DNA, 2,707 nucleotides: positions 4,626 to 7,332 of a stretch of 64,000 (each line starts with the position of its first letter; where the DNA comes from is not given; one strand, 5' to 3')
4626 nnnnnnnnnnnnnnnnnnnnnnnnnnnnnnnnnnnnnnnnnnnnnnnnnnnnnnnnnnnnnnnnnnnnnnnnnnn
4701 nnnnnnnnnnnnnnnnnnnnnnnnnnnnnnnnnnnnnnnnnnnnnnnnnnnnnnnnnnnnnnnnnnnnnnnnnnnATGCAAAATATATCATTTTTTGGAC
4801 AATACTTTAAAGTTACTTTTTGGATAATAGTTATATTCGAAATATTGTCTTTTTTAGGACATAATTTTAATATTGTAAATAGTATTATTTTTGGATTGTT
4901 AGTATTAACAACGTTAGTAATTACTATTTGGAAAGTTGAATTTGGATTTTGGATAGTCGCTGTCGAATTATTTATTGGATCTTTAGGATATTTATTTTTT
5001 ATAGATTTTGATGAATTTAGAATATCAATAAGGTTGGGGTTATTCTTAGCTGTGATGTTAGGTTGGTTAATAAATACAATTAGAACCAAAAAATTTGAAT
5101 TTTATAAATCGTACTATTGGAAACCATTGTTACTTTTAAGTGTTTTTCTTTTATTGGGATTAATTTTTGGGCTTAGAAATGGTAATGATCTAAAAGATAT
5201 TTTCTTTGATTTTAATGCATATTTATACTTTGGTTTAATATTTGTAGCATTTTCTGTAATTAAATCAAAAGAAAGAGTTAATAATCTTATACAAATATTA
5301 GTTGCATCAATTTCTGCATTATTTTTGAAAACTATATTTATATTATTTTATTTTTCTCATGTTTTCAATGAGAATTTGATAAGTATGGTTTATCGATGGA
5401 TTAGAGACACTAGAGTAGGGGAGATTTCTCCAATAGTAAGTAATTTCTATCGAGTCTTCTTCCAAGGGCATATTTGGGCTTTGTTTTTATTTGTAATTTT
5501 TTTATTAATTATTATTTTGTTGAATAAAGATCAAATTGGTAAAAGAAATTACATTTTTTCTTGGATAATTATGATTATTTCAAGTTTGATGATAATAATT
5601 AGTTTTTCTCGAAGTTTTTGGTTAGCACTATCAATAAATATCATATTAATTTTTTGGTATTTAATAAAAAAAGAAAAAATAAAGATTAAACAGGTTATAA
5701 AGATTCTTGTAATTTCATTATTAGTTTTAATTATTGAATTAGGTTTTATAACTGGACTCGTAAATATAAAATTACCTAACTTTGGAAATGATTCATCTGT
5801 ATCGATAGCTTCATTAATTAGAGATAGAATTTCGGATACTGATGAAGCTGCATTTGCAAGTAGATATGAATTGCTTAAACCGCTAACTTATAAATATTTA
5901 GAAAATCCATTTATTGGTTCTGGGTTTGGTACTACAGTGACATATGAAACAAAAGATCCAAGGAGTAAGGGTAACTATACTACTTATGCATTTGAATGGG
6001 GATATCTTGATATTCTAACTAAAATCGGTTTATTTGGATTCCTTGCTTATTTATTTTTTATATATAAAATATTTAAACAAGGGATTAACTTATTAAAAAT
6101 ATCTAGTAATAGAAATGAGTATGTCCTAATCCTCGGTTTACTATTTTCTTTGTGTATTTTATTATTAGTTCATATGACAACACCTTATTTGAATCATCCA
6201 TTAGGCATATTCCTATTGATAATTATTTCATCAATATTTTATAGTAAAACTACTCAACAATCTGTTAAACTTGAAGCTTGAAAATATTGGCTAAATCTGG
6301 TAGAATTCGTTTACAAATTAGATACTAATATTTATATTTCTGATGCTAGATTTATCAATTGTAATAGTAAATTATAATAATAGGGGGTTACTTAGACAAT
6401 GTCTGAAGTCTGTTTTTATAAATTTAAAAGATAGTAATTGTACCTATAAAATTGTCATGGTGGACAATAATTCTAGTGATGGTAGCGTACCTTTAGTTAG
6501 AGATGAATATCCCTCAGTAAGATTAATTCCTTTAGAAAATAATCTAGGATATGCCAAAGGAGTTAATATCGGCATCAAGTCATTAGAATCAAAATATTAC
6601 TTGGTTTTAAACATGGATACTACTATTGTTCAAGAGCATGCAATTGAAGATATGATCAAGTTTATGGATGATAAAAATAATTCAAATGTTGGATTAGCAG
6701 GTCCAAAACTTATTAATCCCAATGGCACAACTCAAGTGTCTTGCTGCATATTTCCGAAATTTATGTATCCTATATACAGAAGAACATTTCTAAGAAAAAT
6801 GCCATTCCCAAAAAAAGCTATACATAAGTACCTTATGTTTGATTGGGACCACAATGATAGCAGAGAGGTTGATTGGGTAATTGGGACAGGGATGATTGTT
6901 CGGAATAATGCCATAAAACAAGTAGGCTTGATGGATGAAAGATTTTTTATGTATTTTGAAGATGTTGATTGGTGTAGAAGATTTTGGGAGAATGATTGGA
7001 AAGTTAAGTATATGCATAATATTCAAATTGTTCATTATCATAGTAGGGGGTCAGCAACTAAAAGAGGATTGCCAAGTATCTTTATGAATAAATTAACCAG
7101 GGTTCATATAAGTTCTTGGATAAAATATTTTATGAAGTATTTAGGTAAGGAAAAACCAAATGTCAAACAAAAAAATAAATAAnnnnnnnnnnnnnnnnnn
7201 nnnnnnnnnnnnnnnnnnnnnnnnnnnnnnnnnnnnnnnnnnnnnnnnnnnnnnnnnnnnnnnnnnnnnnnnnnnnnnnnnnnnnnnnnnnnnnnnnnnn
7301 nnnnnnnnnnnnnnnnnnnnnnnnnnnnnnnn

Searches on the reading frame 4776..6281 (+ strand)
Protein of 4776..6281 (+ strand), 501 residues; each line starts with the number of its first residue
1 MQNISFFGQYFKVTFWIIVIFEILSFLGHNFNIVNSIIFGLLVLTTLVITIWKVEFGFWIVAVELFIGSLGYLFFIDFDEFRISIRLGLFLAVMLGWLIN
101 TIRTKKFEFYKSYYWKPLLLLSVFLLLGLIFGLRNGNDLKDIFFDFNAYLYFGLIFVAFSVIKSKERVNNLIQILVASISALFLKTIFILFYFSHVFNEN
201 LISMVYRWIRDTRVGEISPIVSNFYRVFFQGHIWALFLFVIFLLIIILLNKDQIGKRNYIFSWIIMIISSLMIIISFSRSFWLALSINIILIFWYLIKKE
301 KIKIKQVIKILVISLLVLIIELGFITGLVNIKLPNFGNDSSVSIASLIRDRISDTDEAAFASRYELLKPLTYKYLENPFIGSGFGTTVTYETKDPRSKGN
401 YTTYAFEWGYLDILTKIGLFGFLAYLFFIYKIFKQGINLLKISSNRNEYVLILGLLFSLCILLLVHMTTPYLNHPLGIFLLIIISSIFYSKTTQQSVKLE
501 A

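Call 3: search_protein_families(library=pfam, proteins=[window:4776-6281:+])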
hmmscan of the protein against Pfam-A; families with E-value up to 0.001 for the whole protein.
window:4776-6281:+ (501 aa): 1 family
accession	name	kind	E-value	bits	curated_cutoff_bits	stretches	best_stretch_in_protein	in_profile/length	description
PF04932.20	Wzy_C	-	5.7e-14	52.6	31.7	1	265-426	2-149/149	O-Antigen ligase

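Call 18: search_protein_families(library=ncbifam, proteins=[window:4776-6281:+], max_evalue=0.00001)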
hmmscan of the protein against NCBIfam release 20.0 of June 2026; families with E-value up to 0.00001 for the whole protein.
window:4776-6281:+ (501 aa): 0 families

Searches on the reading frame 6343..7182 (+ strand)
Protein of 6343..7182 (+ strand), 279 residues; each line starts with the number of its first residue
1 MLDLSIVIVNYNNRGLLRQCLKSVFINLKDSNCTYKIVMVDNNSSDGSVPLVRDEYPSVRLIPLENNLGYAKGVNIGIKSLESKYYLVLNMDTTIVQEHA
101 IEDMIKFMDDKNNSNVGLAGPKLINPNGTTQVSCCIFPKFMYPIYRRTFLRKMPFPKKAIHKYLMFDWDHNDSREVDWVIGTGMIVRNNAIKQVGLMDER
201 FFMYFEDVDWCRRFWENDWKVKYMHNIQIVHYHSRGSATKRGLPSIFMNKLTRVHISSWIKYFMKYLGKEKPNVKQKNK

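Call 3: search_protein_families(library=pfam, proteins=[window:6343-7182:+])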
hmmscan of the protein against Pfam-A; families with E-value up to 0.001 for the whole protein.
window:6343-7182:+ (279 aa): 4 families
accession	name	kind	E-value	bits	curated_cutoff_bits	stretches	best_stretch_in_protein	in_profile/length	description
PF00535.33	Glycos_transf_2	-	9.6e-19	68.4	23.3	1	5-119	1-114/168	Glycosyl transferase family 2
PF13641.12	Glyco_tranf_2_3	-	5.5e-13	49.9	27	1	4-233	3-213/230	Glycosyltransferase like family 2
PF13712.12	Glyco_tranf_2_5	-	1.2e-08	35.4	27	1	59-235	30-193/210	Glycosyltransferase like family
PF13632.12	Glyco_trans_2_3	-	0.00082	19.7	27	0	178-231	72-122/198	Glycosyl transferase family group 2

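Call 18: search_protein_families(library=ncbifam, proteins=[window:6343-7182:+], max_evalue=0.00001)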
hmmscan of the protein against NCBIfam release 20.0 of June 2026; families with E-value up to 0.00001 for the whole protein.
window:6343-7182:+ (279 aa): 8 families
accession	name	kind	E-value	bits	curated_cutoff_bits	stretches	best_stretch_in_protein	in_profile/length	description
TIGR01556.1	rhamnosyltran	subfamily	3.8e-22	78.8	200.55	1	21-232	10-201/281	rhamnosyltransferase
TIGR03965.1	mycofact_glyco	equivalog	1.7e-10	40.4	280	0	175-233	225-282/467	mycofactocin biosynthesis glycosyltransferase MftF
TIGR03111.1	glyc2_xrt_Gpos1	hypoth_equivalog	1.1e-08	34.4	363.95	1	4-129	51-176/439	TIGR03111 family XrtG-associated glycosyltransferase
NF038302.1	EPS_HpsE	equivalog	1.4e-07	30.8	300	1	2-108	1-111/307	hormogonium polysaccharide biosynthesis glycosyltransferase HpsE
TIGR03937.1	PgaC_IcaA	equivalog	2.6e-07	30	422.3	1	4-113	47-155/407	poly-beta-1,6-N-acetyl-D-glucosamine synthase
NF050113.1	gal_furan_GlfT1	equivalog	2.8e-07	30.2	330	0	7-79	4-73/290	galactofuranosyltransferase GlfT1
NF007482.0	PRK10073.1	equivalog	1e-06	28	423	1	3-97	7-100/334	glycosyltransferase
NF047683.1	TeichurnBiosyTuaG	equivalog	5e-06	26.3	400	1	4-130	8-132/252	teichuronic acid biosynthesis protein TuaG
